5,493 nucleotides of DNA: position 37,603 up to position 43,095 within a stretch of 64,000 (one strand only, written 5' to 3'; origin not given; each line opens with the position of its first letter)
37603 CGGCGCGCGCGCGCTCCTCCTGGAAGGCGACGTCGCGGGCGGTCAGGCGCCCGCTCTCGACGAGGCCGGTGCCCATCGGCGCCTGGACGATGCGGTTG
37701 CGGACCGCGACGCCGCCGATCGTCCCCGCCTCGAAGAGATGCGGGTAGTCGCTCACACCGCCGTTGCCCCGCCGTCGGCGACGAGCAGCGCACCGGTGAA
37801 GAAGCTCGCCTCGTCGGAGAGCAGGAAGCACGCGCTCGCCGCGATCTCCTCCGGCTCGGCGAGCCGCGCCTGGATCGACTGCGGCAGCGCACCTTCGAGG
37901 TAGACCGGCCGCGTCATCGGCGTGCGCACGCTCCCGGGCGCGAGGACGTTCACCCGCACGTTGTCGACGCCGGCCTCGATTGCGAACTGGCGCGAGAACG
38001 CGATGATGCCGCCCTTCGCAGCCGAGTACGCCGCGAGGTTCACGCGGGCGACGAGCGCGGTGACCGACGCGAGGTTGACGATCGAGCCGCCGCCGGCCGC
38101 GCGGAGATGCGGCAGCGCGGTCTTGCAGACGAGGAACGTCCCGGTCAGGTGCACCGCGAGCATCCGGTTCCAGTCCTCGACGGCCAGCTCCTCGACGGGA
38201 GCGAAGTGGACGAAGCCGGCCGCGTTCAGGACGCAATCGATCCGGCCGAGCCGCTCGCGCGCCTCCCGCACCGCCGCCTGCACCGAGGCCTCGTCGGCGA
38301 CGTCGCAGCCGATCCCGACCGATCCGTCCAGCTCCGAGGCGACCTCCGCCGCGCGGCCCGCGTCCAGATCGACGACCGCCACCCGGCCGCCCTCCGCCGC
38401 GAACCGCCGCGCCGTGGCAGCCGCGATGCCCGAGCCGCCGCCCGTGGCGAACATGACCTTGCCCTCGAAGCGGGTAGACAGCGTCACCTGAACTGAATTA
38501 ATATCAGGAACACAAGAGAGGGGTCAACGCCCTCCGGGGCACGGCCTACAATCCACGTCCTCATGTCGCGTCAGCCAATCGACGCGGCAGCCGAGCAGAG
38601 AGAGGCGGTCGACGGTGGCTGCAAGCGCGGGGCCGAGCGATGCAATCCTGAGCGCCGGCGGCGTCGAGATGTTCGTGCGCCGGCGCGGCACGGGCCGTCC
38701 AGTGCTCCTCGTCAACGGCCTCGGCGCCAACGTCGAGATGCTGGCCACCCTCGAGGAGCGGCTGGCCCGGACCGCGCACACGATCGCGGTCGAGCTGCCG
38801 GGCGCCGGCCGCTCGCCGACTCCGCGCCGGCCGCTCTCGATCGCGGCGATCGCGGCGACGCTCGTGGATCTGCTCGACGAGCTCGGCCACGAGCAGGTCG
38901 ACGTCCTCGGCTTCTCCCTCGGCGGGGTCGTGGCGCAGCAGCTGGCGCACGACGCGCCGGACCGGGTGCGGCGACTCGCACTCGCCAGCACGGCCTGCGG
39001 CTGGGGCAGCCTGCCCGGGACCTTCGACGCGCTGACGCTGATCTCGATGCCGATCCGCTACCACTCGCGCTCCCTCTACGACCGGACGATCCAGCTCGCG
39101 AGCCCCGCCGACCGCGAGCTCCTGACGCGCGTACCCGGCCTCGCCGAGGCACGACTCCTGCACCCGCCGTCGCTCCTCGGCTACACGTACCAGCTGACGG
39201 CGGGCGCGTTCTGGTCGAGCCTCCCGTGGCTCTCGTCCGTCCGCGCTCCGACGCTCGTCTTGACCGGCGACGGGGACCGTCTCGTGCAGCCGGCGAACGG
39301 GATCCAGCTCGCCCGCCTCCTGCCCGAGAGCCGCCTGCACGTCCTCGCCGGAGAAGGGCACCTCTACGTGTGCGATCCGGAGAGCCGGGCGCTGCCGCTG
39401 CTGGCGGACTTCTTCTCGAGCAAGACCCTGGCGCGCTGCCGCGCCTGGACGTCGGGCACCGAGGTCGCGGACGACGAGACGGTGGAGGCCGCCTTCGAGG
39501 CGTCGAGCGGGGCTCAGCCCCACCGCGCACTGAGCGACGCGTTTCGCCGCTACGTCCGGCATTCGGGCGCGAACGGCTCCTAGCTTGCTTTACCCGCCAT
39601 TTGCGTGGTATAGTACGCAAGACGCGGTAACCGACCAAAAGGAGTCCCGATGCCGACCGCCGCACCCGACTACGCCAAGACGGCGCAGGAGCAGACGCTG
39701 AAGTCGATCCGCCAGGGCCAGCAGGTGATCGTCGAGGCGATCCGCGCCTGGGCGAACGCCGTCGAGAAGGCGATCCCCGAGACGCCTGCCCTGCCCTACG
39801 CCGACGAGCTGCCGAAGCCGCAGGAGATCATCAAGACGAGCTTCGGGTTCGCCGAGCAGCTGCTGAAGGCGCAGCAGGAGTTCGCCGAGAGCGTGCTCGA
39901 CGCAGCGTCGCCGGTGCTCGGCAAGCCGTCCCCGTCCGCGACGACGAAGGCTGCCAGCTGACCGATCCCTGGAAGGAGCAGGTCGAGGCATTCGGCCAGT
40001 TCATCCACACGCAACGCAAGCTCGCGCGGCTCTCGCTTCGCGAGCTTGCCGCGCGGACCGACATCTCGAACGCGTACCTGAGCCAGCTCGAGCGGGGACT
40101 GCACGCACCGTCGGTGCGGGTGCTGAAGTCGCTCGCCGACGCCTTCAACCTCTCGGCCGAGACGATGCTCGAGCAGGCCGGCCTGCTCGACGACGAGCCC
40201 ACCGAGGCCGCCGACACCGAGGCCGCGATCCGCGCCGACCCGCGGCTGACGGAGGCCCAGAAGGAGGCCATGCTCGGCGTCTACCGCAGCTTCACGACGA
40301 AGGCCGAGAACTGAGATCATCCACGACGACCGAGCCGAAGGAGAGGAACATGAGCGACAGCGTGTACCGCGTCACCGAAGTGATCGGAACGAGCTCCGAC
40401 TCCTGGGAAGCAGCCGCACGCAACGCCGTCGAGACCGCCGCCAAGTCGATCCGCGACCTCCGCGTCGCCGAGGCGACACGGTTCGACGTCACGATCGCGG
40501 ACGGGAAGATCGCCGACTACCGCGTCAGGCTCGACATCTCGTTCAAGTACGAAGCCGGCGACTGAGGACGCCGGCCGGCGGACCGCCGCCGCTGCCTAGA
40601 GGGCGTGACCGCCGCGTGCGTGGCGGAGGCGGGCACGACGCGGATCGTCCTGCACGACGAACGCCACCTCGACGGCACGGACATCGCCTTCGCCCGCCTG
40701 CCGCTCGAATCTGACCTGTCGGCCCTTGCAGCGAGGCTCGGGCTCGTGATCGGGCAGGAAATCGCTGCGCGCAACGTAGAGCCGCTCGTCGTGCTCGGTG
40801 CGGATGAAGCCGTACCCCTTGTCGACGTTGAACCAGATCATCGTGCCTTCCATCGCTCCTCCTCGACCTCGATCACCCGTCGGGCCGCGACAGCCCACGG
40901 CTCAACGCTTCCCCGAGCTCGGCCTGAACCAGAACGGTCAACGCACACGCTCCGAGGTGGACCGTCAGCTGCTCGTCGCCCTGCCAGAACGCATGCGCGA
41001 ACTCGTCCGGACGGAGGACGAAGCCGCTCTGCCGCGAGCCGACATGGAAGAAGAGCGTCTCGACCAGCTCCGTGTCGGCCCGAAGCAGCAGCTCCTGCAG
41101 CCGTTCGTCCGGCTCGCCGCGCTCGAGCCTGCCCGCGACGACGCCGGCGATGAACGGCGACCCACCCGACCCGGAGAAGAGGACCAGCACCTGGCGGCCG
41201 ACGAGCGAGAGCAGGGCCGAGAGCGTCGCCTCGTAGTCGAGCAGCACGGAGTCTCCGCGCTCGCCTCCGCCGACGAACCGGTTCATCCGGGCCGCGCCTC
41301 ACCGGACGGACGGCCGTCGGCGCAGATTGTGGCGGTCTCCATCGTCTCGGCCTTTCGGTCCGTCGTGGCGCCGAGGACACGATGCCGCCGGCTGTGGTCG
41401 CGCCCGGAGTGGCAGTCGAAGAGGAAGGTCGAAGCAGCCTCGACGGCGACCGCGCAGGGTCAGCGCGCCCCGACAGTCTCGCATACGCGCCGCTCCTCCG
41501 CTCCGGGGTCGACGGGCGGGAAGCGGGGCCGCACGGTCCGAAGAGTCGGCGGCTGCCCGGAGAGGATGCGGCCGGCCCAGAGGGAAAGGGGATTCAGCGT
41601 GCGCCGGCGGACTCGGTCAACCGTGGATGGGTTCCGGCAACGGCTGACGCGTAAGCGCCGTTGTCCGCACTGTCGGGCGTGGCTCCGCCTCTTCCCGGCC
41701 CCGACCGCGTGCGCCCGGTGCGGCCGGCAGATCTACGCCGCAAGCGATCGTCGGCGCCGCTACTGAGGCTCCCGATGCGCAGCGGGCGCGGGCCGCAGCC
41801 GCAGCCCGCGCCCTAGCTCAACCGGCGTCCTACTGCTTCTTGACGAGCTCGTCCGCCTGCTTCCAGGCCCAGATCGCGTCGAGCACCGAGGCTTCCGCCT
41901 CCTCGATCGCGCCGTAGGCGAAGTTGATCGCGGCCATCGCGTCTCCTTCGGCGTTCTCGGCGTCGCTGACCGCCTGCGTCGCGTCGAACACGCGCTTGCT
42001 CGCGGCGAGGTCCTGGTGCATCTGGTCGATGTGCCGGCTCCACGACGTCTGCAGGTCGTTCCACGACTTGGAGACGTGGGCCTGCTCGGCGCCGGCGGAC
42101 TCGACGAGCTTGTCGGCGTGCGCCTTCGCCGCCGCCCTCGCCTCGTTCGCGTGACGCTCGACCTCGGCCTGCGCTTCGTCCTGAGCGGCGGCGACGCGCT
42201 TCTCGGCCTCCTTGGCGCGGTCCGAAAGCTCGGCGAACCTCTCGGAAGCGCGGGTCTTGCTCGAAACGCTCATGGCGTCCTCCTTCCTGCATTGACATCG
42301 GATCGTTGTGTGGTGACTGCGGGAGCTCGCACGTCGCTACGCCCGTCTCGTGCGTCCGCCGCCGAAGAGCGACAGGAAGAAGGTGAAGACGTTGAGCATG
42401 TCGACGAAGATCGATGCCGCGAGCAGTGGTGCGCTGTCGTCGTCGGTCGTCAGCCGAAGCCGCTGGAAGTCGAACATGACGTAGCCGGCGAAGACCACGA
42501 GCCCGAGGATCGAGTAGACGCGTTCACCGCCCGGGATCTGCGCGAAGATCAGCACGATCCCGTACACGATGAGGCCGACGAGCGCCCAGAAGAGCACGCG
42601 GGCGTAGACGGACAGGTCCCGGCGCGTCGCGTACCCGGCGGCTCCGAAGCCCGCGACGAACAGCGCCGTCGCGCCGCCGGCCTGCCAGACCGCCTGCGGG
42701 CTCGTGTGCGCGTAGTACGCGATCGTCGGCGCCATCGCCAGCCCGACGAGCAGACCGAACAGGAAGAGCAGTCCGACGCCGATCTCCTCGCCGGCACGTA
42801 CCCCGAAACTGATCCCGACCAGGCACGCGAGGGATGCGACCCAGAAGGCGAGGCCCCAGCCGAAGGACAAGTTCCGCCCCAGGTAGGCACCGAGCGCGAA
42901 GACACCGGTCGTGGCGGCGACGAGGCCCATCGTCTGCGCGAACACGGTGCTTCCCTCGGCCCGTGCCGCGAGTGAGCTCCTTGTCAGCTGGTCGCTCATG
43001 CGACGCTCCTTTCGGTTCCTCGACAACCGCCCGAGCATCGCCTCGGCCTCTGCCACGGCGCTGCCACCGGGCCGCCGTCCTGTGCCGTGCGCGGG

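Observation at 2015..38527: Nine intergenic copies of an AT-rich ~22-nt motif (core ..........) link the PHA genes and the CoA-ester catabolic operons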

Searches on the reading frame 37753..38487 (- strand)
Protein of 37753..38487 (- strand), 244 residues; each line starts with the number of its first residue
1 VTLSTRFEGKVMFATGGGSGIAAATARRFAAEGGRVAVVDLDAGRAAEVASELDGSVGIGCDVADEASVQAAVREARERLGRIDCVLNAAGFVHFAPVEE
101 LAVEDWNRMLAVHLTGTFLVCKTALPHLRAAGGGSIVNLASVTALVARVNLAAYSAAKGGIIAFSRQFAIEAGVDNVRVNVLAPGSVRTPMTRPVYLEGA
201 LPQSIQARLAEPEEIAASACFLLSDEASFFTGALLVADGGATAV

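Call 14: search_protein_families(library=pfam, proteins=[window:37753-38487:-])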
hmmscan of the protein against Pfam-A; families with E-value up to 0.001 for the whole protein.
window:37753-38487:- (244 aa): 4 families
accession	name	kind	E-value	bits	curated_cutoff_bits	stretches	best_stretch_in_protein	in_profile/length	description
PF13561.12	adh_short_C2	-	2.1e-60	204.7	27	1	19-242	6-236/236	Enoyl-(Acyl carrier protein) reductase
PF00106.31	adh_short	-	1e-51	175.6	26.6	1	10-195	1-190/195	short chain dehydrogenase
PF08659.16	KR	-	2e-11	44.6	22.6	1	15-165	6-160/180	KR domain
PF23441.1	SDR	-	9.5e-09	35.4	27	1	56-191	63-198/258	SDR-like rossmann domain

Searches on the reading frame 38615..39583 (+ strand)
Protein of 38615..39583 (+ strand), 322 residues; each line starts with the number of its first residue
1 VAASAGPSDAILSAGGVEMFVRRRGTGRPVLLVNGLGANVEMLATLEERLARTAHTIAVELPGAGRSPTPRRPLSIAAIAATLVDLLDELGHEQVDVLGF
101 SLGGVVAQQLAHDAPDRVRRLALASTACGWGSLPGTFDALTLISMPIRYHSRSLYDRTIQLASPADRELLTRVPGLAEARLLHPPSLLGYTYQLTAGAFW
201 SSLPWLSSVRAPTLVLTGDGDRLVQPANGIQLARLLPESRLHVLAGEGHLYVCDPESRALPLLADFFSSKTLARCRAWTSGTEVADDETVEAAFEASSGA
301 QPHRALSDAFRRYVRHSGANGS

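Call 14: search_protein_families(library=pfam, proteins=[window:38615-39583:+])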
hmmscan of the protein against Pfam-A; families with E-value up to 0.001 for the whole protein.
window:38615-39583:+ (322 aa): 4 families
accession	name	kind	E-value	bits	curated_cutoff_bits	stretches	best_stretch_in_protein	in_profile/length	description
PF00561.26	Abhydrolase_1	-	2.6e-27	96.5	25.8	2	29-136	2-105/245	alpha/beta hydrolase fold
PF12697.13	Abhydrolase_6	-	1.1e-16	62.6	26.3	1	30-251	1-206/217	Alpha/beta hydrolase family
PF12146.15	Hydrolase_4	-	5.1e-13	49.3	27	1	30-255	7-238/239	Serine aminopeptidase, S33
PF00975.26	Thioesterase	-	2.1e-07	31.8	26.4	1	32-116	5-89/226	Thioesterase domain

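Call 28: search_protein_families(library=ncbifam, proteins=[window:38615-39583:+], max_evalue=0.00001)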
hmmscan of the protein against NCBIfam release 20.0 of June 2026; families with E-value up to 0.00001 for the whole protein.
window:38615-39583:+ (322 aa): 26 families (the best 25 are shown)
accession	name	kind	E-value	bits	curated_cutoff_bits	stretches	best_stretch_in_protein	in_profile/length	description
TIGR02240.1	PHA_depoly_arom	equivalog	2.3e-41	142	250.6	1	27-268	25-264/276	poly(3-hydroxyalkanoate) depolymerase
NF051488.1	bifunc_PcaDC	exception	5e-34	118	390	2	27-131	12-116/375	bifunctional 3-oxoadipate enol-lactonase/4-carboxymuconolactone decarboxylase PcaDC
TIGR02427.1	protocat_pcaD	equivalog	3.7e-28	98.6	255.85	1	27-129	12-115/251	3-oxoadipate enol-lactonase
NF011457.0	PRK14875.1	equivalog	2.3e-26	92.6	307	1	15-127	120-232/372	acetoin dehydrogenase dihydrolipoyllysine-residue acetyltransferase subunit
NF051487.1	bifunc_PcaCD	exception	2e-22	79.9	430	1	18-129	159-274/413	bifunctional 4-carboxymuconolactone decarboxylase/3-oxoadipate enol-lactonase PcaCD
TIGR01738.1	bioH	equivalog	2.2e-21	76.6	206.95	1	28-128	5-101/245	pimeloyl-ACP methyl ester esterase BioH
NF050089.1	i_nPHAscl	equivalog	6.1e-17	61.6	300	1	19-127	10-118/288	intracellular short-chain-length polyhydroxyalkanoate depolymerase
TIGR03056.1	bchO_mg_che_rel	equivalog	1.2e-16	60.6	172.55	1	11-122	10-124/278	alpha/beta fold hydrolase BchO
TIGR03611.1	RutD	equivalog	3.8e-15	56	238.5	1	20-123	6-110/258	pyrimidine utilization protein D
NF045632.1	hydroxlase_HsaD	equivalog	8.9e-15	54.4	400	1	29-125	36-136/290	4,5:9,10-diseco-3-hydroxy-5,9,17-trioxoandrosta-1(10),2-diene-4-oate hydrolase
TIGR03695.1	menH_SHCHC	equivalog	1.9e-14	53.7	208.55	1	29-129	4-107/252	2-succinyl-6-hydroxy-2,4-cyclohexadiene-1-carboxylate synthase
NF007954.0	PRK10673.1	equivalog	1.1e-13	51.1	399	1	27-123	16-111/255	esterase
NF052610.1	macro_16_ester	equivalog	7e-11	42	420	1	74-127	75-128/281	alpha/beta fold macrolide esterase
NF041759.1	mac_hydro_EstT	equivalog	1.9e-09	37.1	450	1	13-131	6-130/278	macrolide hydrolase EstT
NF007674.0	PRK10349.1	equivalog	3.2e-09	36.8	449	1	24-128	9-110/256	pimeloyl-ACP methyl ester esterase BioH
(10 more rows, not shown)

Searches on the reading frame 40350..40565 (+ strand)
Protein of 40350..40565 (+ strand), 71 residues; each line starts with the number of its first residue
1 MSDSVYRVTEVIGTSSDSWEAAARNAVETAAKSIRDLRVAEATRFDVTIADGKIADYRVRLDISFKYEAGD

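Call 60: search_protein_families(library=pfam, proteins=[window:40350-40565:+], max_evalue=0.00001)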
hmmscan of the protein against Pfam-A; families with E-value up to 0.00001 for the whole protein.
window:40350-40565:+ (71 aa): 1 family
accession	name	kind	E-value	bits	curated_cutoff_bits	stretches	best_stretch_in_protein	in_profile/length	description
PF07311.17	Dodecin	-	3.9e-24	85.2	22.5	1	5-68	1-64/64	Dodecin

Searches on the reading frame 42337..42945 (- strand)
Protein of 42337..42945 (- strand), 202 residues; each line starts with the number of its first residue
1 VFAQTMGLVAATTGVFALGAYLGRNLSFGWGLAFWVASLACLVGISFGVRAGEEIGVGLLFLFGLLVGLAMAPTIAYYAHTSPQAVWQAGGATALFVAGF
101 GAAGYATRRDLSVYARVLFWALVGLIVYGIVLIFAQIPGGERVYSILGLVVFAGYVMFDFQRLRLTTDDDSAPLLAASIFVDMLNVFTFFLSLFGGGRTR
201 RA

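Call 60: search_protein_families(library=pfam, proteins=[window:42337-42945:-], max_evalue=0.00001)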
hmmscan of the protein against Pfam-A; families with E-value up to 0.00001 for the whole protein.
window:42337-42945:- (202 aa): 1 family
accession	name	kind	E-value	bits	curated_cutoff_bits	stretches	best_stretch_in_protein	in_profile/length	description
PF01027.25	Bax1-I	-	1.1e-30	107.5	34.1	1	3-194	5-207/207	Inhibitor of apoptosis-promoting Bax1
